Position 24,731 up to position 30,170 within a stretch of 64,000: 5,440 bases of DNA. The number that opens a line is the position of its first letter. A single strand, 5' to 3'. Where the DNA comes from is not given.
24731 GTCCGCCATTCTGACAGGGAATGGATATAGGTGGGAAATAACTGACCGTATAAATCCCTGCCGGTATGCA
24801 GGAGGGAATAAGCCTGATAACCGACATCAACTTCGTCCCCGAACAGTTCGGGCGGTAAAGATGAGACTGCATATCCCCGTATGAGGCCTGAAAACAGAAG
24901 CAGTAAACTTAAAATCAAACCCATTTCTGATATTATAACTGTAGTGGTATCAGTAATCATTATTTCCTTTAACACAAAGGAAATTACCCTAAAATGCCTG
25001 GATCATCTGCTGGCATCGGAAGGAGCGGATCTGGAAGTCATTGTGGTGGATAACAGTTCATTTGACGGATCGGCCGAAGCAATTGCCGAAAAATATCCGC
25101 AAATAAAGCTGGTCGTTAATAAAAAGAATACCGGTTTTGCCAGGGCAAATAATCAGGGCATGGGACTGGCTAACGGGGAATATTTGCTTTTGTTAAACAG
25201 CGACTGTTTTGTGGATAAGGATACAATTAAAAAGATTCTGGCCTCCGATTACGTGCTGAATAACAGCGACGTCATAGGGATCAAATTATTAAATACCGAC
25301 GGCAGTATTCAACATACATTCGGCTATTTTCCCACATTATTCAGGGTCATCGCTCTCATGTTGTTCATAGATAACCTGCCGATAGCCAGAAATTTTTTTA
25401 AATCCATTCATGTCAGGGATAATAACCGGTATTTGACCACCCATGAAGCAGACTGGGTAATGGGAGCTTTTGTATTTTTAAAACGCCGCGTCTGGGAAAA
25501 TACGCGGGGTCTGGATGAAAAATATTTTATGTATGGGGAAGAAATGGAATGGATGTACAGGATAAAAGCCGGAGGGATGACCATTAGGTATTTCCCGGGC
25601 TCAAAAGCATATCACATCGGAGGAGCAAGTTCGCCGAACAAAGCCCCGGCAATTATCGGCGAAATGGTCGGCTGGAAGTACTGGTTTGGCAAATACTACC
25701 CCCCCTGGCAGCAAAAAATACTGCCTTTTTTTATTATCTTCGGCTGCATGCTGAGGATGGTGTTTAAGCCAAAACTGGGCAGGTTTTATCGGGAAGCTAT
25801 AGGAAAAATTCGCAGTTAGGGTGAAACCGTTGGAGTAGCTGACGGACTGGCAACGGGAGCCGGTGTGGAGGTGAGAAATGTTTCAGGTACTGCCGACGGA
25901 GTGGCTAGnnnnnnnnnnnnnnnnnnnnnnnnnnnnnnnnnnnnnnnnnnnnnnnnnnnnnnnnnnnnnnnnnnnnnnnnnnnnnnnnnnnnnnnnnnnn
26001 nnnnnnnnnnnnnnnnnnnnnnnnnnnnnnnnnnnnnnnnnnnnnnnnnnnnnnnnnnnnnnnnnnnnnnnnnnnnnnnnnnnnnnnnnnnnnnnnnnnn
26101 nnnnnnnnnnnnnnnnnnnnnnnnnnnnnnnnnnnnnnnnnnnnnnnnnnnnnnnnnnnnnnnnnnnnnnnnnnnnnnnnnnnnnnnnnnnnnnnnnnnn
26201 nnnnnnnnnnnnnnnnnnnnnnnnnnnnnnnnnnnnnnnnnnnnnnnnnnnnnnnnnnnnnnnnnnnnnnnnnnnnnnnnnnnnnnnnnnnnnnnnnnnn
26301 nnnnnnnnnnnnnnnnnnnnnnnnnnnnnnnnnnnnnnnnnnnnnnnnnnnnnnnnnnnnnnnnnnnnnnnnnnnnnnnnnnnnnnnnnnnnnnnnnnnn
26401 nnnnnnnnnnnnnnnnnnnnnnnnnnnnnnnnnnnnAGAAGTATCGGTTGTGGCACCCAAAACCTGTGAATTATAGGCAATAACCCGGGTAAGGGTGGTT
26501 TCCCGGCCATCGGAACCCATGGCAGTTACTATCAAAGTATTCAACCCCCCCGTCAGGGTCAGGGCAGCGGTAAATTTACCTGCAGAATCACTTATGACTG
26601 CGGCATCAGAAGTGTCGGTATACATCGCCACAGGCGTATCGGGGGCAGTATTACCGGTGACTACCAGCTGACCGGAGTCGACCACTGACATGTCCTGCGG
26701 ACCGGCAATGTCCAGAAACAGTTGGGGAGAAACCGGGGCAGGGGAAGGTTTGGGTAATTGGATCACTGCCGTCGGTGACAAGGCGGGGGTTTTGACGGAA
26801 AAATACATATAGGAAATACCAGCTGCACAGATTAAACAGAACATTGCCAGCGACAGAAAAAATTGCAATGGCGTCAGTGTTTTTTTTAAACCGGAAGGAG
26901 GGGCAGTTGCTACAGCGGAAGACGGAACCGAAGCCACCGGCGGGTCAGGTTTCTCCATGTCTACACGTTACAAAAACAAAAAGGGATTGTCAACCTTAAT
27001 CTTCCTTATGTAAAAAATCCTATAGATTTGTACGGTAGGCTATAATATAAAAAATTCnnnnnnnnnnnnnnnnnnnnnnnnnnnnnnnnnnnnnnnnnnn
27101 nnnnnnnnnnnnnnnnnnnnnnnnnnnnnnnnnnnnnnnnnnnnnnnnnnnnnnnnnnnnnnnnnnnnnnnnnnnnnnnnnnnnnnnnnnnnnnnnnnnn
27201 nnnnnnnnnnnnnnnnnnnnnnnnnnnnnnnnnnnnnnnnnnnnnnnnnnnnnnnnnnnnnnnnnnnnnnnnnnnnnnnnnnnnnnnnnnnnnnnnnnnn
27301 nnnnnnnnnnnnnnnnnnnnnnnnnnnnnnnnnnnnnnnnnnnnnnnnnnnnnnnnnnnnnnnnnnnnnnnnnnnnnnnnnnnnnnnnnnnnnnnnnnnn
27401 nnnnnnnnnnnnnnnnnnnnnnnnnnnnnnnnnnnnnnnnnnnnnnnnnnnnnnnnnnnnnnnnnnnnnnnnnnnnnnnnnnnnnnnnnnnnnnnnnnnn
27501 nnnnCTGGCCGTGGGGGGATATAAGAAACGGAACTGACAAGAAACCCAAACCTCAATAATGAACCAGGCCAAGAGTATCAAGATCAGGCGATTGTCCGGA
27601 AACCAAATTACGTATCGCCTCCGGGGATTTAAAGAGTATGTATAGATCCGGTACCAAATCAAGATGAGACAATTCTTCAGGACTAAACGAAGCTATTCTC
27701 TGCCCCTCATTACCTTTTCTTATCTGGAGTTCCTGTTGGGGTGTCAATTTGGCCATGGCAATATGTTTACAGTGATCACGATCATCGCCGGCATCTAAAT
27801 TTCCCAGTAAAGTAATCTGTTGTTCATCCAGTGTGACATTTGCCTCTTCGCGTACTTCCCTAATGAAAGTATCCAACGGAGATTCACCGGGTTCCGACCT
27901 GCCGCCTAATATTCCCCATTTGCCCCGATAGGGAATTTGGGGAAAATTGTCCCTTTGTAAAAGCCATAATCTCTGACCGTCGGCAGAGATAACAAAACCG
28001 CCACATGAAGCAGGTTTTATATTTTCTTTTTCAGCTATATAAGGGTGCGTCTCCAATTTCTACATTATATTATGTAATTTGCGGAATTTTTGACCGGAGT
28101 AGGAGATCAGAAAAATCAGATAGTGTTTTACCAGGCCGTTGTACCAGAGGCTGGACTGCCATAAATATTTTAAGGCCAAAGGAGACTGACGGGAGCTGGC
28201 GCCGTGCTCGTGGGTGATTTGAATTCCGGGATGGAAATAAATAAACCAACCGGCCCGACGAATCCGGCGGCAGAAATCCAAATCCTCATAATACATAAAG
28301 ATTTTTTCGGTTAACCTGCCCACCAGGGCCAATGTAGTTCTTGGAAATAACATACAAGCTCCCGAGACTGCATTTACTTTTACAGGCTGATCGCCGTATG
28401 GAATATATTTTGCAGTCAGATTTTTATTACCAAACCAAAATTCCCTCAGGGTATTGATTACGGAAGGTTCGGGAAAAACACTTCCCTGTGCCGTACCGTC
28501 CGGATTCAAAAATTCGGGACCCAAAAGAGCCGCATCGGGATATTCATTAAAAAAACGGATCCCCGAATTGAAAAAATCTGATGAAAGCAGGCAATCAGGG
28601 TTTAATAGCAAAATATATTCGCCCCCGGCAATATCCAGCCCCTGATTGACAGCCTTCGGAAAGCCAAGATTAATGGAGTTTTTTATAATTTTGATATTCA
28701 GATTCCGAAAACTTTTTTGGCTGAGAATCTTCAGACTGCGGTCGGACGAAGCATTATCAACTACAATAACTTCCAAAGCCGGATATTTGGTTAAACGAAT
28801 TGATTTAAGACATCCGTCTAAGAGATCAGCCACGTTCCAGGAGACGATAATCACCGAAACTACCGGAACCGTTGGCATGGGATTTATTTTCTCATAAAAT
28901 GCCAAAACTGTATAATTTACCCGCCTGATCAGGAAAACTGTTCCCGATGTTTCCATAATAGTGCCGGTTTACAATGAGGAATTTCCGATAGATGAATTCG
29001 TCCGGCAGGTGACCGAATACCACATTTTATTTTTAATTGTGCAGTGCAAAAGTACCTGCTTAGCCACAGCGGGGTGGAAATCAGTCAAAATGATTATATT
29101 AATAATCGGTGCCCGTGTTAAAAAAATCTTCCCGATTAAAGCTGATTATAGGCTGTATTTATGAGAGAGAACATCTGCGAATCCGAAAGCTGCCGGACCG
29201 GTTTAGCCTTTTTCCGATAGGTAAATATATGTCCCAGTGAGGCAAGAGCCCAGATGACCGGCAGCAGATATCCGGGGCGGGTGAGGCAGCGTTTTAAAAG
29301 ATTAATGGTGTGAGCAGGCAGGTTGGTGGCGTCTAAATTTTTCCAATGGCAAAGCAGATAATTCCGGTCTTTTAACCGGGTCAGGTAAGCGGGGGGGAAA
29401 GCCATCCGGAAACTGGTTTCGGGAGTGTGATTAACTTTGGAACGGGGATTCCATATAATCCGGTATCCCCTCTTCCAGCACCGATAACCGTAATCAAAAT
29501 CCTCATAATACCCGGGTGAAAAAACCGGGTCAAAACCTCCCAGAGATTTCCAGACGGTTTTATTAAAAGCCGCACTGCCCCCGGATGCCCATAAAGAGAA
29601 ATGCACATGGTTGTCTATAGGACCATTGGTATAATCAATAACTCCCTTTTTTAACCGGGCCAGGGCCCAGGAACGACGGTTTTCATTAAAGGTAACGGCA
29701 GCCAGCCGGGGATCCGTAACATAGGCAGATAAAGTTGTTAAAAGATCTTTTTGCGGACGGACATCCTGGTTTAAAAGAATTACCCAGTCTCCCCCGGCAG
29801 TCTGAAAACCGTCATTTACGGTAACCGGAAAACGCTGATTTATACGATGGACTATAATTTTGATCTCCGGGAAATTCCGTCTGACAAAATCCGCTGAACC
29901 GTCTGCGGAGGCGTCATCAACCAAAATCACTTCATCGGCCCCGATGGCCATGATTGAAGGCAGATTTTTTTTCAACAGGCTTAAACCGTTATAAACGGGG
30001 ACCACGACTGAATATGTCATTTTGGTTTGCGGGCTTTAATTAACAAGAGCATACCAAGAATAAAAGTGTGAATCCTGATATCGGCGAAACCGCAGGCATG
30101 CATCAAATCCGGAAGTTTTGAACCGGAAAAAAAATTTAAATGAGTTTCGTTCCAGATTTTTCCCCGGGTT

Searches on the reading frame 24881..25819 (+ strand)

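Call 45: search_protein_families(library=pfam, proteins=[window:24881-25819:+], max_evalue=0.001)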
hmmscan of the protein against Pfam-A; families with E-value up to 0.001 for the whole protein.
window:24881-25819:+ (312 aa): 4 families
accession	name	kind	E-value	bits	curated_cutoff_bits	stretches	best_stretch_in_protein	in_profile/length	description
PF00535.33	Glycos_transf_2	-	5.6e-24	85.4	23.3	1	24-122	1-102/168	Glycosyl transferase family 2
PF13641.12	Glyco_tranf_2_3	-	1.2e-13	52.1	27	1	23-247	3-213/230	Glycosyltransferase like family 2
PF10111.15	Glyco_tranf_2_2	-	2.3e-07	31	27.3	1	27-121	3-104/276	Glycosyltransferase like family 2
PF13632.12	Glyco_trans_2_3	-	0.00088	19.6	27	0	168-244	52-122/198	Glycosyl transferase family group 2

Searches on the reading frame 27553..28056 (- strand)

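Call 45: search_protein_families(library=pfam, proteins=[window:27553-28056:-], max_evalue=0.001)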
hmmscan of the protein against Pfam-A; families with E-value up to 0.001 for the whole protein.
window:27553-28056:- (167 aa): 1 family
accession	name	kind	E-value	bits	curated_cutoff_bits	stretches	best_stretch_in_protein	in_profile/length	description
PF00293.34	NUDIX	-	1.6e-15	57.8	21.1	1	19-137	7-126/134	NUDIX domain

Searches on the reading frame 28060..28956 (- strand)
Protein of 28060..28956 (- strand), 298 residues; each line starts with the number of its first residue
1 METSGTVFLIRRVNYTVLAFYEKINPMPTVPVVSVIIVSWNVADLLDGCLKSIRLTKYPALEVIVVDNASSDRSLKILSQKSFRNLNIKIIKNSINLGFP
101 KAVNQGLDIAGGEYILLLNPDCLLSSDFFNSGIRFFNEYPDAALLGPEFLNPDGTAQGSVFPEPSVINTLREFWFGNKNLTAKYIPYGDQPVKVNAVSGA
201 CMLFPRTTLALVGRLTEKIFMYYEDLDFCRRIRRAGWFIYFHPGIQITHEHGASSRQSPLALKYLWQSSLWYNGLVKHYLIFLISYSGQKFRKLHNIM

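Call 45: search_protein_families(library=pfam, proteins=[window:28060-28956:-], max_evalue=0.001)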
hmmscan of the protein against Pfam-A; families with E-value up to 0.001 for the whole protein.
window:28060-28956:- (298 aa): 4 families
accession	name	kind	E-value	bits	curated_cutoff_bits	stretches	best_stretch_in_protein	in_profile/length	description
PF00535.33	Glycos_transf_2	-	8.5e-24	84.8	23.3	1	34-146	1-113/168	Glycosyl transferase family 2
PF13641.12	Glyco_tranf_2_3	-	5.2e-20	72.9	27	1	32-256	2-218/230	Glycosyltransferase like family 2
PF10111.15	Glyco_tranf_2_2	-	1e-08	35.4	27.3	1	56-148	23-123/276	Glycosyltransferase like family 2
PF13632.12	Glyco_trans_2_3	-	2.5e-07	31.1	27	1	114-284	1-157/198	Glycosyl transferase family group 2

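Call 74: search_solved_structures(query=window:28060-28956:-, max_evalue=0.001)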
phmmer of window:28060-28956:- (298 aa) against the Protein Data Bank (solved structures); distinct sequences matched with E-value up to 0.001: 19.
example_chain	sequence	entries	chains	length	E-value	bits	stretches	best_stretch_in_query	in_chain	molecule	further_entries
3bcv_A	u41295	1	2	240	6.2e-14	55.1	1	28-163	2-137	Putative glycosyltransferase protein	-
8vh7_A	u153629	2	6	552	6.1e-11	45.3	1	29-121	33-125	Heparosan synthase B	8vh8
8viw_A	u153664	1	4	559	6.3e-11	45.2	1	29-121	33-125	Heparosan synthase B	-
2z87_A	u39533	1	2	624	1.5e-09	40.7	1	22-129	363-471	Chondroitin synthase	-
2z86_A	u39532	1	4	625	1.5e-09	40.7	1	22-129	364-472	Chondroitin synthase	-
5tze_C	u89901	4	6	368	3e-09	39.7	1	34-165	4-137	Glycosyl transferase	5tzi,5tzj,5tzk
6p61_A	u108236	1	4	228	6.7e-09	38.6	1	27-141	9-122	Glycosyltransferase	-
5tz8_A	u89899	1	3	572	1e-08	38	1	34-164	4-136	Glycosyl transferase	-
5hea_A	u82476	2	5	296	3.6e-06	29.6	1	32-126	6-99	Putative glycosyltransferase (GalT1)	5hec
9jma_A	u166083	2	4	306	1.9e-05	27.2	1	32-130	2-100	GalNAc(5)-diNAcBac-PP-undecaprenol beta-1,3-glucosyltransferase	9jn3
3l7j_A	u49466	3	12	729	3.9e-05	26.2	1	34-137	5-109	Teichoic acid biosynthesis protein F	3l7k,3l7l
3l7i_A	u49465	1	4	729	4e-05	26.2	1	34-137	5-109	Teichoic acid biosynthesis protein F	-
3l7m_A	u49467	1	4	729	4.1e-05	26.1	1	34-137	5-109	Teichoic acid biosynthesis protein F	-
6yv7_B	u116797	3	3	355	4.1e-05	26.1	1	25-125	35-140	Glycosyl transferase, family 2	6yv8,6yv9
6yv7_A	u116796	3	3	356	4.1e-05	26.1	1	25-125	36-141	Glycosyl transferase, family 2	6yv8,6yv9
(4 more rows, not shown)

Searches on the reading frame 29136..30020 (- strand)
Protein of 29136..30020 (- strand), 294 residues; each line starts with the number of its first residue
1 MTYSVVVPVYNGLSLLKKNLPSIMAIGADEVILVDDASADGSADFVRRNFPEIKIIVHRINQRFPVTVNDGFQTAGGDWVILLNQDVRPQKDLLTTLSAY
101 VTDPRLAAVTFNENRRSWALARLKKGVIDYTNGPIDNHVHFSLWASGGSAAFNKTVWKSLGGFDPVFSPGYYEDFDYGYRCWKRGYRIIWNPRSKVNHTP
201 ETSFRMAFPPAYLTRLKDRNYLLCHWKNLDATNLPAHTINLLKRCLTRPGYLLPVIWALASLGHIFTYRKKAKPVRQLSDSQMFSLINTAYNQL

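Call 45: search_protein_families(library=pfam, proteins=[window:29136-30020:-], max_evalue=0.001)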
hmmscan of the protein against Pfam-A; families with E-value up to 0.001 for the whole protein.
window:29136-30020:- (294 aa): 5 families
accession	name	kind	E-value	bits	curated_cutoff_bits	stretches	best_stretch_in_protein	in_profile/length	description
PF00535.33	Glycos_transf_2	-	4.7e-18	66.1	23.3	1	4-112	1-114/168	Glycosyl transferase family 2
PF13641.12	Glyco_tranf_2_3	-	3.3e-16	60.4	27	1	3-206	3-219/230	Glycosyltransferase like family 2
PF13632.12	Glyco_trans_2_3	-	5.9e-09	36.5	27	1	79-205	1-130/198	Glycosyl transferase family group 2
PF13506.12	Glyco_transf_21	-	0.00052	20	21.7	1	70-205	24-163/174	Glycosyl transferase family 21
PF13704.12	Glyco_tranf_2_4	-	0.0009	20.1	27.5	0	20-86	11-81/98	Glycosyl transferase family 2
